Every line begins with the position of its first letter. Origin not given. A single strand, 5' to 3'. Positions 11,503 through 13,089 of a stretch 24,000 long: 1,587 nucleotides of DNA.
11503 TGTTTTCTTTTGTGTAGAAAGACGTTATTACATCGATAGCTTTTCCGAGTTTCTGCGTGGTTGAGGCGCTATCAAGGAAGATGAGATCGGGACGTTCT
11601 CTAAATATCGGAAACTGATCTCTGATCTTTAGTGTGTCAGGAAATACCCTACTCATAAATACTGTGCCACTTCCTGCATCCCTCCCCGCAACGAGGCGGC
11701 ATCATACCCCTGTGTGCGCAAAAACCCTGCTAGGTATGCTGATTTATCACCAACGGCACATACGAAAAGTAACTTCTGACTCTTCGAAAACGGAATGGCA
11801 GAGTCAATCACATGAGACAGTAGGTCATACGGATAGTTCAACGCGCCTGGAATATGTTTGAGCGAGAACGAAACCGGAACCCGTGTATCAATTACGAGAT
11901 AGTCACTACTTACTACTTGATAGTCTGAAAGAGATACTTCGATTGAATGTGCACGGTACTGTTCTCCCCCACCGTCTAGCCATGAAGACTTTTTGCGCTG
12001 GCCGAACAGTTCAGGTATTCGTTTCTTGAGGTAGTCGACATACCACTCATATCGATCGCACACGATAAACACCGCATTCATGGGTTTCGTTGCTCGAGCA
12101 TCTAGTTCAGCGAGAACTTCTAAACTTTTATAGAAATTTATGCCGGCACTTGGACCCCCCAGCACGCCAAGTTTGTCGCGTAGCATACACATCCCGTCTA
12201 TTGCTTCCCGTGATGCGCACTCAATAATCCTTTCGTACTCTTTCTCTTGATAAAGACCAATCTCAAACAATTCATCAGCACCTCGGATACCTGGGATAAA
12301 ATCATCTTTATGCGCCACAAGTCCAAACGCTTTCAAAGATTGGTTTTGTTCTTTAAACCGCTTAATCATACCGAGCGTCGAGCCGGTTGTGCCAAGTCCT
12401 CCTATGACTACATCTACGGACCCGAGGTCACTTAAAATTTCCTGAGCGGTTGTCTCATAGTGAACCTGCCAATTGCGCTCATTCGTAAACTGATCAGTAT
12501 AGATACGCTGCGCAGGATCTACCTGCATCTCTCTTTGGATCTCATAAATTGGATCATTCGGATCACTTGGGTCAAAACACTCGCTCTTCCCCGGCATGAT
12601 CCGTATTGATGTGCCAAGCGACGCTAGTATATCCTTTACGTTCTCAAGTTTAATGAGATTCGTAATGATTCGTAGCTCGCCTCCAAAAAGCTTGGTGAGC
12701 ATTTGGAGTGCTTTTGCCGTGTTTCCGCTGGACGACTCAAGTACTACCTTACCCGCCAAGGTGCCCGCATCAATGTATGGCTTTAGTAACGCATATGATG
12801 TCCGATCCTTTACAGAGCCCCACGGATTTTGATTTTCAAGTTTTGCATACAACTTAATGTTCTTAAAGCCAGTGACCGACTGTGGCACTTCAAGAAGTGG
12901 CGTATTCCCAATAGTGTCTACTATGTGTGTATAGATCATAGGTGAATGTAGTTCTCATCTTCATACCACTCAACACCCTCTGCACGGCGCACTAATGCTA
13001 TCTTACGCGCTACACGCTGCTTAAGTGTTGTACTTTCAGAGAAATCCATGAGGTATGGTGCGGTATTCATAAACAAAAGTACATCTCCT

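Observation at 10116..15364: Translationally coupled operon of a CooC-like ATPase, three different PLP folds and a Fur-family regulator beside a ZIP transporter: candidate undescribed metal-responsive biosynthetic or sulfur-transfer system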

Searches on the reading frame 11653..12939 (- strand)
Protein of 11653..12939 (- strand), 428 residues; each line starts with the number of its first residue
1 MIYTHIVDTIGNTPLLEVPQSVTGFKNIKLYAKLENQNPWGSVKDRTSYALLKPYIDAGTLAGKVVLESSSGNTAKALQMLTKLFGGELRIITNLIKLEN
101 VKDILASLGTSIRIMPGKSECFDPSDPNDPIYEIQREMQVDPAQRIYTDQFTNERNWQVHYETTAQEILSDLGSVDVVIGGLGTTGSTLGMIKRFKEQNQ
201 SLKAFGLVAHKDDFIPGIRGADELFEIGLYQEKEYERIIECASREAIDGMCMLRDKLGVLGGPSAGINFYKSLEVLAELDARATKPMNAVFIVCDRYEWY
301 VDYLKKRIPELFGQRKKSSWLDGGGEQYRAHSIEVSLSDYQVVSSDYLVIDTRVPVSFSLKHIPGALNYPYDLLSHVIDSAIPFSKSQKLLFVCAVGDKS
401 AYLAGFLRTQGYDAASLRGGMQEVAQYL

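Call 3: search_protein_families(library=pfam, proteins=[window:11653-12939:-], max_evalue=0.01)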
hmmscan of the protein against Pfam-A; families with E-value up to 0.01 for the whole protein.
window:11653-12939:- (428 aa): 2 families
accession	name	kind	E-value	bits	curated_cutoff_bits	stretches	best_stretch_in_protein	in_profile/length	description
PF00291.31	PALP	-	4.9e-36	125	35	1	8-295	3-295/295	Pyridoxal-phosphate dependent enzyme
PF00581.25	Rhodanese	-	1.4e-10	42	22.2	1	346-425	13-100/102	Rhodanese-like domain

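Call 4: search_protein_families(library=ncbifam, proteins=[window:11653-12939:-], max_evalue=0.01)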
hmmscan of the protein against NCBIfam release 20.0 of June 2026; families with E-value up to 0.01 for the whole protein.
window:11653-12939:- (428 aa): 27 families (the best 25 are shown)
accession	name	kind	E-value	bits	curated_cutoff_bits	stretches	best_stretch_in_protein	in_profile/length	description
NF008735.0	PRK11761.1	equivalog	4.2e-41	141.1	413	1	3-301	3-289/296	cysteine synthase CysM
TIGR01136.1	cysKM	subfamily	3.9e-40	138.1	344.15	1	7-301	2-294/299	cysteine synthase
TIGR01138.1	cysM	equivalog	1e-39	136.8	394.2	1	6-301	2-285/290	cysteine synthase B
TIGR03945.1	PLP_SbnA_fam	equivalog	7.9e-37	126.9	349.95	1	7-303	2-297/304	2,3-diaminopropionate biosynthesis protein SbnA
NF007989.0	PRK10717.1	equivalog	1.6e-32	112.9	387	1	2-204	4-207/334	cysteine synthase A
TIGR01139.1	cysK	equivalog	1.5e-29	103.2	350.95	1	7-300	2-292/298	cysteine synthase A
NF053679.1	CysteaSynCapA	equivalog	1.5e-26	93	600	1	2-209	6-210/329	cysteate synthase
TIGR01137.1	cysta_beta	equivalog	1.6e-26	93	510.25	1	3-207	2-203/457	cystathionine beta-synthase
NF052478.1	CystDsulMYC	equivalog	4.5e-09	36.1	600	1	18-201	27-209/354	L-cysteine desulfhydrase Cds1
NF007627.0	PRK10287.1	equivalog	6.9e-07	29.4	102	1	349-425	23-98/104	thiosulfate sulfurtransferase PspE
TIGR02981.1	phageshock_pspE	exception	2.2e-06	27.9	126.3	1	345-425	18-96/101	thiosulfate sulfurtransferase PspE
NF006444.0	PRK08762.1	equivalog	9.8e-06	24.4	449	1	331-423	13-106/387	molybdopterin-synthase adenylyltransferase MoeB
NF045521.1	rhoda_near_glyco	subfamily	1e-05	25.3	145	1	330-421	14-105/144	rhodanese homology domain-containing protein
NF005680.0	PRK07476.1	equivalog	5.7e-05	22.2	413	1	6-207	17-204/326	hydroxyectoine utilization dehydratase EutB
TIGR01127.1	ilvA_1Cterm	equivalog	0.00011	21.3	378.75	1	28-211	15-185/380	threonine ammonia-lyase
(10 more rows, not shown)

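Call 5: find_encoding_contigs(protein=window:11653-12939:-, flank=10000, max_places=10)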
Protein window:11653-12939:- (428 aa): no gene with exactly this product is on record in the collection.

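Call 7: find_homologous_proteins(query=window:11653-12939:-, max_evalue=1e-20)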
Query window:11653-12939:- (428 aa): 5712 proteins with E <= 1e-20 among 8000 candidates; the best 120 are listed.
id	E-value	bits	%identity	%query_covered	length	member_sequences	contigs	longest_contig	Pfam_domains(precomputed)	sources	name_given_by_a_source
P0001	6.3e-286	966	100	100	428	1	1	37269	PF00291.32,PF00581.26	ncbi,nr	ncbi:MAG: pyridoxal-phosphate dependent enzyme [Candidatus Pacebacteria bacterium]|nr:pyridoxal-phos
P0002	8.8e-202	688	70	99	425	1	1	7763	PF00291.32,PF00581.26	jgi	jgi:cysteine synthase B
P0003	3.6e-197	673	68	98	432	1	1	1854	PF00291.32,PF00581.26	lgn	-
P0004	1.0e-128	448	49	99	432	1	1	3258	PF00291.32,PF00581.26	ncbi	ncbi:MAG: pyridoxal-phosphate dependent enzyme [Bacteroidales bacterium]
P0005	5.9e-128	445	48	99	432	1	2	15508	PF00291.32,PF00581.26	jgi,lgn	jgi:cysteine synthase B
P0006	2.1e-127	443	46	99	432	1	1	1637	PF00291.32,PF00581.26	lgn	-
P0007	3.0e-126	440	48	99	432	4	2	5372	PF00291.32,PF00581.26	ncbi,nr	ncbi:MAG: Cysteine synthase B [candidate division WS2 bacterium]|nr:Cysteine synthase B [Candidatus 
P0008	6.5e-126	439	48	99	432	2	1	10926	PF00291.32,PF00581.26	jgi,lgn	-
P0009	4.8e-125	436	48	98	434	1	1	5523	PF00291.32,PF00581.26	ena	-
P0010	3.2e-124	433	47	99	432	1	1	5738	PF00291.32,PF00581.26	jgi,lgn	-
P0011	8.5e-124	432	47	99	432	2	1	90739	PF00291.32,PF00581.26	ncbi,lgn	-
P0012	1.2e-123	431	47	99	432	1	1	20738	PF00291.32,PF00581.26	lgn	-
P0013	7.3e-123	428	47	99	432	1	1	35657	PF00291.32,PF00581.26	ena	-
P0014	1.2e-122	428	46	99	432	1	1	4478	PF00291.32,PF00581.26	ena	-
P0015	8.4e-122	425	46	99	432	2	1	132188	PF00291.32,PF00581.26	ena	-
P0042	7.2e-117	409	45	99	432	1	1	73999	PF00291.32,PF00581.26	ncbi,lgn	ncbi:MAG: pyridoxal-phosphate dependent enzyme [Patescibacteria group bacterium]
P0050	3.7e-115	403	46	99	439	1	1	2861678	PF00291.32,PF00581.26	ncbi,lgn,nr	ncbi:MAG: pyridoxal-phosphate dependent enzyme [Candidatus Melainabacteria bacterium]|nr:pyridoxal-p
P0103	3.7e-111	390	43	98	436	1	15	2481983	PF00291.32,PF00581.26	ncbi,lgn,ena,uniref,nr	ncbi:pyridoxal-phosphate dependent enzyme [Micavibrio aeruginosavorus]|uniref:Pyridoxal-phosphate de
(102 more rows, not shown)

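Call 8: find_encoding_contigs(protein=P0103, flank=10000, max_places=2)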
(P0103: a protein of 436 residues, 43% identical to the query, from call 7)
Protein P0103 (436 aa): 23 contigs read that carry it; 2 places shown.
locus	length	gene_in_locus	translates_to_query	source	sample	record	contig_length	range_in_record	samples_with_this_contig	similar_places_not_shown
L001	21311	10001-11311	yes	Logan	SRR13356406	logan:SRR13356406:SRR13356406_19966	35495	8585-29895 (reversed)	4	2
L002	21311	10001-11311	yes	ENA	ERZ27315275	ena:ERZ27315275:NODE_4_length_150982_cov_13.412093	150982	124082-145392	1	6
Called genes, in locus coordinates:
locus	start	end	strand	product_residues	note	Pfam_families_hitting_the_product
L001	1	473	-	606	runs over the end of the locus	PF01471:PG_binding_1 (weak), PF09374:PG_binding_3 (faint), PF01520:Amidase_3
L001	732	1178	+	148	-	PF00571:CBS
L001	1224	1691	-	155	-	-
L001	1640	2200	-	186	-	-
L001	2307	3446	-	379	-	PF13180:PDZ_2 (weak), PF00595:PDZ, PF17820:PDZ_6, PF01435:Peptidase_M48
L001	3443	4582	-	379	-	PF01594:AI-2E_transport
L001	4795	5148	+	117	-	PF11162:DUF2946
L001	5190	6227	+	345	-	-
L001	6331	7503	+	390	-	PF00266:Aminotran_5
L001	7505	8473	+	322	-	PF00142:Fer4_NifH (faint), PF01656:CbiA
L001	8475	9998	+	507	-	PF02784:Orn_Arg_deC_N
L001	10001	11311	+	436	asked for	PF00291:PALP, PF00581:Rhodanese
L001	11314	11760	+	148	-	PF01475:FUR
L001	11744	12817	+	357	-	PF00724:Oxidored_FMN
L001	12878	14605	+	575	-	PF00916:Sulfate_transp, PF01740:STAS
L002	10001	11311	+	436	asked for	PF00291:PALP, PF00581:Rhodanese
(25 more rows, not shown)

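Call 9: find_encoding_contigs(protein=P0050, flank=10000, max_places=2)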
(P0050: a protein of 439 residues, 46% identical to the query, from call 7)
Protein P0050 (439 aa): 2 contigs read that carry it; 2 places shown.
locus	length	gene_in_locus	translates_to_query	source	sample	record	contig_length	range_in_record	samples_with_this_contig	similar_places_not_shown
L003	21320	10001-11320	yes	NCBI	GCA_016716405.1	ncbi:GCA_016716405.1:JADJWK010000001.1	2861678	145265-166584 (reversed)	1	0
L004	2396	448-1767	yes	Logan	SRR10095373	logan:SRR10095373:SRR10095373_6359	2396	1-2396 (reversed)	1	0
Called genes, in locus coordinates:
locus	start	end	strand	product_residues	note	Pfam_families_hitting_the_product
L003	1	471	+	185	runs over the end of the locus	PF00575:S1 (faint)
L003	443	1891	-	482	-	PF00392:GntR, PF00155:Aminotran_1_2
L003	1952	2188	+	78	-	-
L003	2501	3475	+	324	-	PF07719:TPR_2 (faint), PF13414:TPR_11 (weak)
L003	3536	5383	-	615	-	PF17297:PEPCK_N, PF00821:PEPCK_GTP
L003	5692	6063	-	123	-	PF01475:FUR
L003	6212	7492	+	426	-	PF00266:Aminotran_5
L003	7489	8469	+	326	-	PF01656:CbiA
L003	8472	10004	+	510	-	PF02784:Orn_Arg_deC_N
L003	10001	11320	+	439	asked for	PF00291:PALP, PF00581:Rhodanese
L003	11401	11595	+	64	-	-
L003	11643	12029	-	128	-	PF01475:FUR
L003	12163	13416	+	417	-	PF02492:cobW, PF07683:CobW_C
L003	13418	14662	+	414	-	PF02492:cobW, PF07683:CobW_C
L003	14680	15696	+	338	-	PF23310:TPR_27 (faint), PF08238:Sel1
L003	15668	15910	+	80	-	PF01084:Ribosomal_S18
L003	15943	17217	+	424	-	PF03092:BT1, PF07690:MFS_1, PF03209:PUCC, PF07690:MFS_1 (weak)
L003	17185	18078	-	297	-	PF01925:TauE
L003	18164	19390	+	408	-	PF01266:DAO (faint), PF07992:Pyr_redox_2, PF13450:NAD_binding_8 (faint), PF13454:NAD_binding_9 (weak), PF13738:Pyr_redox_3, PF13434:Lys_Orn_oxgnase (weak)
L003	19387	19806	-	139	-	PF03203:MerC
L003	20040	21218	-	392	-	PF07992:Pyr_redox_2 (weak), PF13454:NAD_binding_9 (faint)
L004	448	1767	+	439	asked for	PF00291:PALP, PF00581:Rhodanese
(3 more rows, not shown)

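Call 10: find_encoding_contigs(protein=P0042, flank=10000, max_places=2)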
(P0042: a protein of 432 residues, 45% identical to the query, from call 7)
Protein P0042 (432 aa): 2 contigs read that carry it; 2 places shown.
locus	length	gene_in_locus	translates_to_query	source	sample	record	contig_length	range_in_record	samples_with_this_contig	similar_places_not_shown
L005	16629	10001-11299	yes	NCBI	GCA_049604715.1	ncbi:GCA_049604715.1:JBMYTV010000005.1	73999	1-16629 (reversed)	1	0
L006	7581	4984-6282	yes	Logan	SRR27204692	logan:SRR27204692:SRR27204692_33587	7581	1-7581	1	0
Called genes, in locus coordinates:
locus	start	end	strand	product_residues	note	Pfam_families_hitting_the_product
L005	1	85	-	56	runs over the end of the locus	-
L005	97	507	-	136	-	PF00072:Response_reg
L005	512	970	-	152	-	PF01243:PNPOx_N, PF12900:Pyridox_ox_2, PF16242:Pyrid_ox_like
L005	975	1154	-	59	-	-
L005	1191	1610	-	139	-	PF00293:NUDIX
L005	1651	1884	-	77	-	-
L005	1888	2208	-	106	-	-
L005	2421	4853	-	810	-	PF00403:HMA, PF00122:E1-E2_ATPase, PF00702:Hydrolase, PF08282:Hydrolase_3 (faint)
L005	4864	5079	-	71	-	-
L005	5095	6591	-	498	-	PF00403:HMA, PF13386:DsbD_2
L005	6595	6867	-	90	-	PF02583:Trns_repr_metal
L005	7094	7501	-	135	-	PF01475:FUR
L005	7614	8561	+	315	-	PF01656:CbiA (weak)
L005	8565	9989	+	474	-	PF02784:Orn_Arg_deC_N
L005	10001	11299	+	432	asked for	PF00291:PALP, PF00581:Rhodanese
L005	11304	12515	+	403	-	PF00155:Aminotran_1_2 (weak), PF00266:Aminotran_5, PF01041:DegT_DnrJ_EryC1 (faint)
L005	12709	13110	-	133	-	PF05635:23S_rRNA_IVP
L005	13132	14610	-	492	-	-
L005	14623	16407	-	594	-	PF01807:Zn_ribbon_DnaG, PF08275:DNAG_N, PF01751:Toprim, PF13155:Toprim_2, PF13362:Toprim_3 (weak), PF13662:Toprim_4, PF10410:DnaB_bind, PF00772:DnaB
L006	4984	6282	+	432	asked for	PF00291:PALP, PF00581:Rhodanese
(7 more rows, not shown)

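Call 16: find_related_loci(query=A1, collection=genome_contigs, flank=10000)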
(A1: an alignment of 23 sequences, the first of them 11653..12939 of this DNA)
Query A1 (428 aa) in genome_contigs; peptide patterns used: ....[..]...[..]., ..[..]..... (x = any residue, [..] = any of these).
599 stretches matched a pattern (row limit reached: there are more); 591 encode a relative of the query (tblastn E <= 1e-3); the best 80 are kept; 80 distinct loci.
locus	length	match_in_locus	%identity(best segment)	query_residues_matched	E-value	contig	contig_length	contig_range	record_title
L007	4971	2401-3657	48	1-422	4e-133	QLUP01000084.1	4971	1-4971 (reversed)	MAG: Candidatus Lithacetigena glycinireducens isolate HKB111 DDT23_84, whole genome shotgun sequence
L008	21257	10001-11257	47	1-421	1e-124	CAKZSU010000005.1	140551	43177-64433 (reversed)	MAG: uncultured Patescibacteria group bacterium isolate N1_Bin_METABAT__44_1 genome assembly, contig: c_000000579631, wh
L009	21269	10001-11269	45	1-421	2e-121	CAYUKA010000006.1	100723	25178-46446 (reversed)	MAG TPA_asm: uncultured Micavibrio sp. isolate SRP141376_co5_384 genome assembly, contig: NODE_377_length_100723_cov_5.9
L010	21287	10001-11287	44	1-421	9e-119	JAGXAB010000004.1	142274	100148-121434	MAG: Cyanobacteria bacterium REEB67 contig-150_58, whole genome shotgun sequence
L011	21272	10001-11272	43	1-421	2e-118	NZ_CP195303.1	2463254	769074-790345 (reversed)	Micavibrio aeruginosavorus strain HCB189 chromosome, complete genome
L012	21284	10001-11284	45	1-423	5e-118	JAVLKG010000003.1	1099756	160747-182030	MAG: Candidatus Melainabacteria bacterium 17Bon1m isolate 17Bon1-MAG2 NODE_7+_length_1099756_cov_34.919, whole genome sh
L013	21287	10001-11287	44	1-421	5e-117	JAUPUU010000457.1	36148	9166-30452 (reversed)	MAG: Cyanobacteriota bacterium erpe_2018_sw_21hr_WHONDRS-SW48-000092_B_bin.40 scaffold_980936, whole genome shotgun sequ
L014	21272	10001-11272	44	1-421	1e-115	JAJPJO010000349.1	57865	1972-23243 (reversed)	MAG: Proteobacteria bacterium isolate Centralia_MAG_505 k107_19260335, whole genome shotgun sequence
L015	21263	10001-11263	44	1-421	9e-116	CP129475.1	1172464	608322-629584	MAG: Candidatus Dojkabacteria bacterium isolate cMAG.21 chromosome, complete genome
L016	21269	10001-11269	42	1-421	1e-115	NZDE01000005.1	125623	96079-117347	MAG: Alphaproteobacteria bacterium isolate ARS11 54157, whole genome shotgun sequence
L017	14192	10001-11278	43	1-421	1e-115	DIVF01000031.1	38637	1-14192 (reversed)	MAG TPA_asm: Micavibrio sp. UBA6139 UBA6139_contig_21736, whole genome shotgun sequence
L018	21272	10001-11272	43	1-421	1e-114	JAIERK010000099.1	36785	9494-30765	MAG: Candidatus Obscuribacterales bacterium isolate co.spades.METABAT.1kb_095 c_000000441516, whole genome shotgun seque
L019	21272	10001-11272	44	1-421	2e-114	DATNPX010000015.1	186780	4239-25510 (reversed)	MAG TPA_asm: Oculatellaceae cyanobacterium isolate SMAG_U16492 k141_277387, whole genome shotgun sequence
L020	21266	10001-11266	43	1-421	4e-114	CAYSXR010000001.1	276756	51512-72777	MAG TPA_asm: uncultured Gammaproteobacteria bacterium isolate SRP286056_co2_340 genome assembly, contig: NODE_22_length_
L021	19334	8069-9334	43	1-421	3e-113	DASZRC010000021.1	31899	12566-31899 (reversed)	MAG TPA_asm: Patescibacteria group bacterium isolate SMAG_U6014 k141_960390, whole genome shotgun sequence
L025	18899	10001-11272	43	1-421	1e-110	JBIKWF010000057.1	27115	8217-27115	MAG: Bdellovibrionota bacterium isolate ME2015-09-01_3300035663_group6_bin89 Rohwer_bin1204_scaffold_933_c1, whole genom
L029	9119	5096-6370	42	1-421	4e-107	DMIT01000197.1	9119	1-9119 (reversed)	MAG TPA_asm: Rhodospirillaceae bacterium isolate UBA8720 contig_109194, whole genome shotgun sequence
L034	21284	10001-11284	41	1-421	6e-105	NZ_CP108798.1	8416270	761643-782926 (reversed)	Nocardia sp. NBC_00881 chromosome, complete genome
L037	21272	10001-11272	40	1-421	6e-104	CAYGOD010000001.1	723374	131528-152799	MAG TPA_asm: uncultured Bdellovibrionales bacterium isolate ERP117304_co1_103 genome assembly, contig: NODE_3_length_723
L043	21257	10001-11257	45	1-422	1e-127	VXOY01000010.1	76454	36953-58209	MAG: Candidatus Spechtbacteria bacterium SB0662_bin_43 NODE_332_length_76454_cov_52.798047, whole genome shotgun sequenc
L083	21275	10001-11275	39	3-421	3e-96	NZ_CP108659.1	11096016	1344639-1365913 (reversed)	Streptomyces sp. NBC_01092 chromosome, complete genome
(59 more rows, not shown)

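Call 20: search_protein_families(library=pfam, proteins=[L034:7177-8463:+, L034:11401-12030:+, L034:12312-13475:+, L034:3085-4815:+, L083:7724-8428:-, L083:5162-7603:-, L083:12596-13396:+, L083:13516-14697:+, L037:7022-7492:+, L037:11432-12556:+], max_evalue=0.001)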
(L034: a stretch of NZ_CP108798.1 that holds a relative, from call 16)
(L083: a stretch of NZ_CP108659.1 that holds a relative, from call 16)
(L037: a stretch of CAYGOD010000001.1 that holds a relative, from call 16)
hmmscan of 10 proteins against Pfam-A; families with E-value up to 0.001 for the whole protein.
L034:7177-8463:+ (428 aa): 1 family
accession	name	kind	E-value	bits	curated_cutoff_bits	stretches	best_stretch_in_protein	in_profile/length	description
PF00403.32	HMA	-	2e-05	25.3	24.8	1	347-391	1-46/62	Heavy-metal-associated domain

L034:11401-12030:+ (209 aa): 1 family
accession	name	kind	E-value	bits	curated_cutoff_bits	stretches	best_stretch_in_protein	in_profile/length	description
PF00440.29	TetR_N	-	6.8e-10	39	24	1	32-76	1-45/47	Bacterial regulatory proteins, tetR family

L034:12312-13475:+ (387 aa): 0 families

L034:3085-4815:+ (576 aa): 1 family
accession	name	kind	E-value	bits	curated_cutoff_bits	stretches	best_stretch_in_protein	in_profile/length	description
PF13556.12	HTH_30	-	8e-19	67.6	27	1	507-565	1-59/59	PucR C-terminal helix-turn-helix domain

L083:7724-8428:- (234 aa): 1 family
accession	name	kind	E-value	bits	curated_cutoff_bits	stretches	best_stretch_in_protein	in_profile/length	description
PF20242.3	Emfourin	-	0.00084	20.1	27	0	163-232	21-90/91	Emfourin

L083:5162-7603:- (813 aa): 0 families

L083:12596-13396:+ (266 aa): 6 families
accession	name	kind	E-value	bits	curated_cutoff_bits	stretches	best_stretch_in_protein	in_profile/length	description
PF13649.12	Methyltransf_25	-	8.3e-15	55.7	27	1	62-160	1-97/97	Methyltransferase domain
PF08242.18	Methyltransf_12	-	1.6e-12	48.5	30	1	63-162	1-98/98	Methyltransferase domain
PF13489.12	Methyltransf_23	-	8.7e-11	42.3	27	1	39-247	3-159/164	Methyltransferase domain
PF08241.18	Methyltransf_11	-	2.3e-10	41.4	21.2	1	63-163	1-94/95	Methyltransferase domain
PF13847.12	Methyltransf_31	-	2.6e-08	34.1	27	1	62-167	7-112/145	Methyltransferase domain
PF05175.20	MTS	-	8.7e-05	22.7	23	1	61-101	34-74/170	Methyltransferase small domain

L083:13516-14697:+ (393 aa): 1 family
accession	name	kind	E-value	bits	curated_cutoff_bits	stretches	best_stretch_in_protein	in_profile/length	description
PF13480.13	Acetyltransf_6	-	1.6e-36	126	22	1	178-318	4-142/143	Acetyltransferase (GNAT) domain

L037:7022-7492:+ (156 aa): 1 family
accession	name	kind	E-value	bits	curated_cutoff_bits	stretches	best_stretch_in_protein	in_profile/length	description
PF01475.25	FUR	-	1.1e-09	39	23.1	1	30-128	2-100/121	Ferric uptake regulator family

L037:11432-12556:+ (374 aa): 3 families
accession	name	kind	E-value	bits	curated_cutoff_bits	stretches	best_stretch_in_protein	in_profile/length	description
PF16576.10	HlyD_D23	-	2.8e-26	92.6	30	1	51-264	2-212/214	Barrel-sandwich domain of CusB or HlyD membrane-fusion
PF13437.12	HlyD_3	-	2e-14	54.7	22.2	1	163-263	2-106/106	HlyD family secretion protein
PF13533.13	Biotin_lipoyl_2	-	0.00023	21.3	29.8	0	83-98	17-32/32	Biotin-lipoyl like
